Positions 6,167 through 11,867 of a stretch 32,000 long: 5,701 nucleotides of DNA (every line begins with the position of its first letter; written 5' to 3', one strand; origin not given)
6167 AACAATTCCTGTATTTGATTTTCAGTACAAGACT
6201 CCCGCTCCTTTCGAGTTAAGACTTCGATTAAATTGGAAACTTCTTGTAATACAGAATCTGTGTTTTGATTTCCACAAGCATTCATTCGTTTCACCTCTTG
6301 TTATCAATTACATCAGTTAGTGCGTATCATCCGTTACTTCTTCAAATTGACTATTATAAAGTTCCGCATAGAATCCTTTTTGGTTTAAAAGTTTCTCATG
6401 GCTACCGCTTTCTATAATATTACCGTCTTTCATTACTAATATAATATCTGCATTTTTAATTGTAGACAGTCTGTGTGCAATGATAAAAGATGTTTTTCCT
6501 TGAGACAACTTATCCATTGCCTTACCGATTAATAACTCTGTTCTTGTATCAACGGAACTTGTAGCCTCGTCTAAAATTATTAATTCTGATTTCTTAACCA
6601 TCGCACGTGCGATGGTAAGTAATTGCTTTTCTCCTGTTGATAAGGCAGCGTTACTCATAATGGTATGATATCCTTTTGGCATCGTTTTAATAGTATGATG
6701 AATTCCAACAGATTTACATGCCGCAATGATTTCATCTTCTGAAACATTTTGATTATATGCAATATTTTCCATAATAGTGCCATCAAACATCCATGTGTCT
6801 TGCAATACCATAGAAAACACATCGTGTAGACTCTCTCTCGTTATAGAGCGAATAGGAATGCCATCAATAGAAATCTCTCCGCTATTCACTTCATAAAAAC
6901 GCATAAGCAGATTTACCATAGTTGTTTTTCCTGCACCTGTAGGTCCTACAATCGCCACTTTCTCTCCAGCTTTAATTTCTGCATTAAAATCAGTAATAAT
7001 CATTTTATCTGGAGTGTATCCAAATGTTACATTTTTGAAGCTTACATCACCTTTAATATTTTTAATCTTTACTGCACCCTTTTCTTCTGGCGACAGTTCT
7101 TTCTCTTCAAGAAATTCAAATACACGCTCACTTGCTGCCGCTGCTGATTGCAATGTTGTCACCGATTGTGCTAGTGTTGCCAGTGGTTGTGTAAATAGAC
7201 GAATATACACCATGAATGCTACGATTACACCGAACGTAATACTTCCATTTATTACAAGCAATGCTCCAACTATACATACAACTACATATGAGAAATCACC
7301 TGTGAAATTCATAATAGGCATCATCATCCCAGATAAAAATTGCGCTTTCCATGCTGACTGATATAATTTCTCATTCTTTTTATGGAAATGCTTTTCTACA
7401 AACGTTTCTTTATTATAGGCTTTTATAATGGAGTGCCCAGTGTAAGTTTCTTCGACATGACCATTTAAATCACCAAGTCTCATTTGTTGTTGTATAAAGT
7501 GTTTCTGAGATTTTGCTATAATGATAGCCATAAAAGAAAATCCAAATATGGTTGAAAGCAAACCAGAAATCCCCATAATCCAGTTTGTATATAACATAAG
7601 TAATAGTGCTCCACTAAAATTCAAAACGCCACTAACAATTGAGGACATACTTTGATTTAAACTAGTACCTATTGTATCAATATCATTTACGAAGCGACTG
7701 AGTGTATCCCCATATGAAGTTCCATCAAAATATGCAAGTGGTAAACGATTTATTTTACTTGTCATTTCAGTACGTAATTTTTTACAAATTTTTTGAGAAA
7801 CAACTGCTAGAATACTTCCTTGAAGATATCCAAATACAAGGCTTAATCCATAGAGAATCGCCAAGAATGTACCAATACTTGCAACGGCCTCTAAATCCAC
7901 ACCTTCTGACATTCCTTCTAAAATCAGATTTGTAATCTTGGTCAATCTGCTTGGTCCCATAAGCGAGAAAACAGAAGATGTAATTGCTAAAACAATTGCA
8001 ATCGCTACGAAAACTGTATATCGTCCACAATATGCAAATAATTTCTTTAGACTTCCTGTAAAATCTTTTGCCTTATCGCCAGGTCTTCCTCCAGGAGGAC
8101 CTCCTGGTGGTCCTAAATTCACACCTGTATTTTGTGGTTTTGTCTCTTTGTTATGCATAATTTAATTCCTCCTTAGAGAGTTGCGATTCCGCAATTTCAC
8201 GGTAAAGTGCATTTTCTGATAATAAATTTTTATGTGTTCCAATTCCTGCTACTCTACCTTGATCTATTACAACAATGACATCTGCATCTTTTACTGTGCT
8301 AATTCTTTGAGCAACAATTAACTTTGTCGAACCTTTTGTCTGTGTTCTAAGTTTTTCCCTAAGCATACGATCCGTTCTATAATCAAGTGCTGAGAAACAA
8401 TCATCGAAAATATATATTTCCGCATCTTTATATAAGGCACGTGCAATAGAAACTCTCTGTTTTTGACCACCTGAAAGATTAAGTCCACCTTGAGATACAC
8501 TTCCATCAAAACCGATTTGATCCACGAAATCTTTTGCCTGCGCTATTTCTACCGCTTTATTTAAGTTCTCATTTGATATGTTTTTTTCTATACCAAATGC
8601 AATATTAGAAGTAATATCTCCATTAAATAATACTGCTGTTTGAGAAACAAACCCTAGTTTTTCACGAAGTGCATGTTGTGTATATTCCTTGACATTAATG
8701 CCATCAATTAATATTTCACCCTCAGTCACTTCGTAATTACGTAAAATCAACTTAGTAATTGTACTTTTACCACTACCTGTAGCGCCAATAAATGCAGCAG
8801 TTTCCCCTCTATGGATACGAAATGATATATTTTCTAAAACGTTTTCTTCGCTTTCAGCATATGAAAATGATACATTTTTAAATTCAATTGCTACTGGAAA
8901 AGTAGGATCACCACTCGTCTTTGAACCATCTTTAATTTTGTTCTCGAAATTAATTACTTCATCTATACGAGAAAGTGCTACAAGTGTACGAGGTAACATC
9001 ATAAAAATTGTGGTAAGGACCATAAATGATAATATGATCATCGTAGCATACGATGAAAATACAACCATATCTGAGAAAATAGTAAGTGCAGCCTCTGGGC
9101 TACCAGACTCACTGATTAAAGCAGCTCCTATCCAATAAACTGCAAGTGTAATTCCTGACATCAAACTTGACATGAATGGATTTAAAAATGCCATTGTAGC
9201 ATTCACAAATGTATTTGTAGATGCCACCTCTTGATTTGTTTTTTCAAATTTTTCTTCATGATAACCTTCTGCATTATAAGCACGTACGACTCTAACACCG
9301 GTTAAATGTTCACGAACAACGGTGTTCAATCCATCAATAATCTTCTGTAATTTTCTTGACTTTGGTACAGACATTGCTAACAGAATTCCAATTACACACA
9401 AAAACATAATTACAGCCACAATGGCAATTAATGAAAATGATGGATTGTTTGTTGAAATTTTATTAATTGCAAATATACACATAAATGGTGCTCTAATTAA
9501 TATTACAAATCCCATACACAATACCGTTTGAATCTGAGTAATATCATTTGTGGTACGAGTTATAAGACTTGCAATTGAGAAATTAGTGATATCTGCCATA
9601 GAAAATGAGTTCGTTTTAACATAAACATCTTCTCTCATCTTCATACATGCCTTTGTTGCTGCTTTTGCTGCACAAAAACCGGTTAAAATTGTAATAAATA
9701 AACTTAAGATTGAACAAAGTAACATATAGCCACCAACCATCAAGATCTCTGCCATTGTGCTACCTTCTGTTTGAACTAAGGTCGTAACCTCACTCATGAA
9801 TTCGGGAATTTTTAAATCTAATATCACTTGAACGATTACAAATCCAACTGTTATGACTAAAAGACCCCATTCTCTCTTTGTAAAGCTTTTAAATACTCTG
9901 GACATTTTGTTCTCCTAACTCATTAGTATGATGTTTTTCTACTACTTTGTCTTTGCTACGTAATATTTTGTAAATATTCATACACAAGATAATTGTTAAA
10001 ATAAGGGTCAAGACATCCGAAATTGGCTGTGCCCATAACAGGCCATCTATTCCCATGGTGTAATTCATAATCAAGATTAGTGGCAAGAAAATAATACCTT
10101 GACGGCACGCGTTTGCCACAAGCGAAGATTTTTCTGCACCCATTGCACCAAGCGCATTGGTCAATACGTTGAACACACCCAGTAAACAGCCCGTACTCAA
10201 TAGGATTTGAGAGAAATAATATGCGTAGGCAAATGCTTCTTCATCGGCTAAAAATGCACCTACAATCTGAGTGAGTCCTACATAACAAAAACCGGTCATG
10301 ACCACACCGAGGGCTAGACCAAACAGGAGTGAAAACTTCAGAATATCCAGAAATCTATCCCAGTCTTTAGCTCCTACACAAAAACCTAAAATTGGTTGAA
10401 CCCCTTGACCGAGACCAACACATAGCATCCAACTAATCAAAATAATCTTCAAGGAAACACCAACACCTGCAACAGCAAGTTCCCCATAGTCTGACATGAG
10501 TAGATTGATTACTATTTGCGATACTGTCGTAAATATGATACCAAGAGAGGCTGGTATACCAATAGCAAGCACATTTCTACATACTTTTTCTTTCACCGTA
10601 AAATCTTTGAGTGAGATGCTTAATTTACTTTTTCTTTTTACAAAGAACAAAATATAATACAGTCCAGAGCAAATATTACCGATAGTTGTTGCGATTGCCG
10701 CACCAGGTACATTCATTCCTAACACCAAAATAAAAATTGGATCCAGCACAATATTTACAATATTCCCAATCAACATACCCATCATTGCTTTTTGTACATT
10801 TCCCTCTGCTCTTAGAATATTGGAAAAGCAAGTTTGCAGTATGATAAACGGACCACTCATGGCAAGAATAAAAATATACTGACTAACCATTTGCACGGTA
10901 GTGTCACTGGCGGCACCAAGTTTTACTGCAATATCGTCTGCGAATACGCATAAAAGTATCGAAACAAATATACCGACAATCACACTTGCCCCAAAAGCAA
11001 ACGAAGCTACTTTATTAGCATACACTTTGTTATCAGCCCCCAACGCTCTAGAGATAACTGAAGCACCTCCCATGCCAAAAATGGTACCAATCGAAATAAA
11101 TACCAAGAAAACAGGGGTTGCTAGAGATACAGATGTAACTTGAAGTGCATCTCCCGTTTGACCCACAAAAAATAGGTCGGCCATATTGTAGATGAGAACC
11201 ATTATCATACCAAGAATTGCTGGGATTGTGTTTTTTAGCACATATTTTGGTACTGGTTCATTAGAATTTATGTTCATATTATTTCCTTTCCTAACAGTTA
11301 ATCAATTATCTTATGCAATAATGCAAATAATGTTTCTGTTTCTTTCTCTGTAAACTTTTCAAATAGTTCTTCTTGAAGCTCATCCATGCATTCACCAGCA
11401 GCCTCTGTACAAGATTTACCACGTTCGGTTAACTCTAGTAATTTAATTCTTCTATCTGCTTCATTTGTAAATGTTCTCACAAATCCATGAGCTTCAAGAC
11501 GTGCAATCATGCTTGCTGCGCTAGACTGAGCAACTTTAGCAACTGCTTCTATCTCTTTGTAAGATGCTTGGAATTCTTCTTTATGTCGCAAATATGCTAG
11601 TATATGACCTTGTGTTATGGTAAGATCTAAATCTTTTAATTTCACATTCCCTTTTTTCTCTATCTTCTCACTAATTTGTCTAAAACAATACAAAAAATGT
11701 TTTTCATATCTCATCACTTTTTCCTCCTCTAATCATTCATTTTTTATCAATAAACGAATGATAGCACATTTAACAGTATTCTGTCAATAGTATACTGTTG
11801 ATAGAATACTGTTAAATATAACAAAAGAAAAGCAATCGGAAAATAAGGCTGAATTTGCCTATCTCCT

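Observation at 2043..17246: Tandem island array at tRNA-Arg(CCT): three direct copies of the tRNA 3' half and no recombinase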

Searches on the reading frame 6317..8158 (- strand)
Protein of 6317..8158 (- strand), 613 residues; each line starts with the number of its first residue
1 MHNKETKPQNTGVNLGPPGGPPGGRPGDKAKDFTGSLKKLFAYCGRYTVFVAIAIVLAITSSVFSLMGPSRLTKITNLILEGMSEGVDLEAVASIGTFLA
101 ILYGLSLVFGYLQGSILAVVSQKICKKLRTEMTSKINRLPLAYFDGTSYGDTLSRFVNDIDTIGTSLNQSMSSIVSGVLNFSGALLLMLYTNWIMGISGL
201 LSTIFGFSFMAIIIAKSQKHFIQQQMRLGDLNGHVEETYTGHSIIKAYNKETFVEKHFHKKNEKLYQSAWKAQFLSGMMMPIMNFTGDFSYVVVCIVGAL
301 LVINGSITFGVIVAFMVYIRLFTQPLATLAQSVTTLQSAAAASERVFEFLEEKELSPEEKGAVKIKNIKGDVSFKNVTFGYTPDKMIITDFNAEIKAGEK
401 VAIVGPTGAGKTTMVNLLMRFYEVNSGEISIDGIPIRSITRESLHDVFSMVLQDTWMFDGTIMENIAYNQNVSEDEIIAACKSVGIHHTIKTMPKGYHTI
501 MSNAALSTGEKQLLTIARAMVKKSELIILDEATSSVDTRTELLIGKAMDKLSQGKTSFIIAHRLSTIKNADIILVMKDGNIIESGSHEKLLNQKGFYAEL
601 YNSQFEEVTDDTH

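Call 9: search_protein_families(library=pfam, proteins=[window:6317-8158:-], max_evalue=0.01)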
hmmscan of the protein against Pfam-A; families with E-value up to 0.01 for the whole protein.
window:6317-8158:- (613 aa): 9 families
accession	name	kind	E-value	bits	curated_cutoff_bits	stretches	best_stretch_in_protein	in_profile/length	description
PF00664.28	ABC_membrane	-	6e-54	184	28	1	52-326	2-274/274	ABC transporter transmembrane region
PF00005.33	ABC_tran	-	5.5e-29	102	25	1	389-534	2-137/137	ABC transporter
PF02463.25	SMC_N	-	3.8e-06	26.9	40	1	469-575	115-210/220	RecF/RecN/SMC N terminal domain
PF00270.35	DEAD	-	0.0015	18.7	26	1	394-540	10-134/167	DEAD/DEAH box helicase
PF03193.22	RsgA_GTPase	-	0.0025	18.1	30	1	384-431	93-139/174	RsgA GTPase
PF13401.12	AAA_22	-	0.0051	17.6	27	0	401-430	8-33/130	AAA domain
PF13173.12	AAA_14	-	0.0069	16.8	27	0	401-448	5-54/129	AAA domain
PF00004.35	AAA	-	0.008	17.1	21.2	0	402-449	2-51/131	ATPase family associated with various cellular activities (AAA)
PF13604.12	AAA_30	-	0.0085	16.3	27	0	401-532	21-97/191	AAA domain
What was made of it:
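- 6317..11717 (-): Efflux module: two ABC exporter half-transporters (6317-8158 and 8151-9905), a MATE transporter (9889-11277) and a MarR regulator (11298-11717). GC3 is higher than in the flanks. Pfam (call 9).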

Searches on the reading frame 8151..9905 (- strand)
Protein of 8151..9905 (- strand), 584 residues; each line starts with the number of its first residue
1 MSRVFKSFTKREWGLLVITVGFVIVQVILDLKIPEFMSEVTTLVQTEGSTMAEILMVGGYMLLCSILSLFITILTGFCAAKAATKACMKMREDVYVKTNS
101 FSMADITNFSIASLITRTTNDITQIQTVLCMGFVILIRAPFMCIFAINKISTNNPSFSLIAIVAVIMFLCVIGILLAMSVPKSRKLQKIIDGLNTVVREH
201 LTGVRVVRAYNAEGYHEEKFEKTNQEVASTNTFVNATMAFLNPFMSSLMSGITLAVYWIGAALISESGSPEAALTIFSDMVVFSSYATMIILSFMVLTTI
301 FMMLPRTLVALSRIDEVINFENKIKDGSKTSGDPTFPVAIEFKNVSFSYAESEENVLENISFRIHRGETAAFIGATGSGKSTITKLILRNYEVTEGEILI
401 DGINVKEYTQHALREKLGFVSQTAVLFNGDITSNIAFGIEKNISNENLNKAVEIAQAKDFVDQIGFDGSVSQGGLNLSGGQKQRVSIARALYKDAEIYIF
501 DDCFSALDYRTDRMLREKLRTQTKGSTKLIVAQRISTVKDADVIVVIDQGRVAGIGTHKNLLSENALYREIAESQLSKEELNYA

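Call 9: search_protein_families(library=pfam, proteins=[window:8151-9905:-], max_evalue=0.01)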
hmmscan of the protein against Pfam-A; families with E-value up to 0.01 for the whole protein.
window:8151-9905:- (584 aa): 4 families
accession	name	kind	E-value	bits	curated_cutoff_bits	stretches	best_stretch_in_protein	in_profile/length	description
PF00005.33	ABC_tran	-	5e-30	105.3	25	1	357-504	1-136/137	ABC transporter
PF00664.28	ABC_membrane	-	6.8e-29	101.8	28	1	18-289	3-269/274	ABC transporter transmembrane region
PF02463.25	SMC_N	-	3e-07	30.5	40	1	372-548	29-212/220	RecF/RecN/SMC N terminal domain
PF03193.22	RsgA_GTPase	-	0.0071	16.6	30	0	350-398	90-137/174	RsgA GTPase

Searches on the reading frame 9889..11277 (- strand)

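Call 9: search_protein_families(library=pfam, proteins=[window:9889-11277:-], max_evalue=0.01)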
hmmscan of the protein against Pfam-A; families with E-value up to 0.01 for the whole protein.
window:9889-11277:- (462 aa): 2 families
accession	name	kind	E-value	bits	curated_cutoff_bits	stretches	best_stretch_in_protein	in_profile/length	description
PF01554.23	MatE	-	2.3e-45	154.6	24.9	2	19-181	1-161/161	MatE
PF03023.19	MurJ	-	3.3e-09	36.3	27.4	1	4-249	190-436/451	Lipid II flippase MurJ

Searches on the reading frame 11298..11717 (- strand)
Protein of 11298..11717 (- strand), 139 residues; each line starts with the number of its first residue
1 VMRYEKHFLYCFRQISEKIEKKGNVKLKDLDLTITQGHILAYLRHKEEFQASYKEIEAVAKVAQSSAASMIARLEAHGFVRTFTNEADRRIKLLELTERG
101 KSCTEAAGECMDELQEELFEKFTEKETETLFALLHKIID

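Call 9: search_protein_families(library=pfam, proteins=[window:11298-11717:-], max_evalue=0.01)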
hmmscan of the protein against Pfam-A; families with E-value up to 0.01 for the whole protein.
window:11298-11717:- (139 aa): 7 families
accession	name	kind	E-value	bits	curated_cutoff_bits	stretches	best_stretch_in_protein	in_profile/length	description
PF01047.28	MarR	-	2.6e-09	37.3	24.6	1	32-91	1-58/59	MarR family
PF12802.13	MarR_2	-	6.9e-07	29.8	27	1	31-91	2-61/61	MarR family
PF22381.2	Staph_reg_Sar_Rot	-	7.3e-07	29.6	27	1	26-104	6-82/85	Transcriptional regulator SarA/Rot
PF13463.12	HTH_27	-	5e-06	27.1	22.2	1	38-100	7-68/68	Winged helix DNA-binding domain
PF14127.11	DUF4294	-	0.0027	18.1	27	1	12-87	69-142/155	Domain of unknown function (DUF4294)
PF13601.12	HTH_34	-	0.0041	17.7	27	1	39-113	5-78/80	Winged helix DNA-binding domain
PF21863.2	HTH_67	-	0.0042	17.2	27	1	57-137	188-257/268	Helix-turn-helix family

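Call 71: find_encoding_contigs(protein=window:11298-11714:-, flank=10000, max_places=10)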
Protein window:11298-11714:- (138 aa): no gene with exactly this product is on record in the collection.

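Call 76: search_protein_families(library=phrogs, max_evalue=0.00001, proteins=[window:11298-11717:-])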
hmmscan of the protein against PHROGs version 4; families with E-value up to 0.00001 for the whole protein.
window:11298-11717:- (139 aa): 2 families
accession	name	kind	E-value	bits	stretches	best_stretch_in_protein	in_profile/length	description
phrog_11961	-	unknown function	1.3e-15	58.3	1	11-138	15-142/150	-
phrog_3502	-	unknown function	4.7e-06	27.7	0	24-95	41-115/131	-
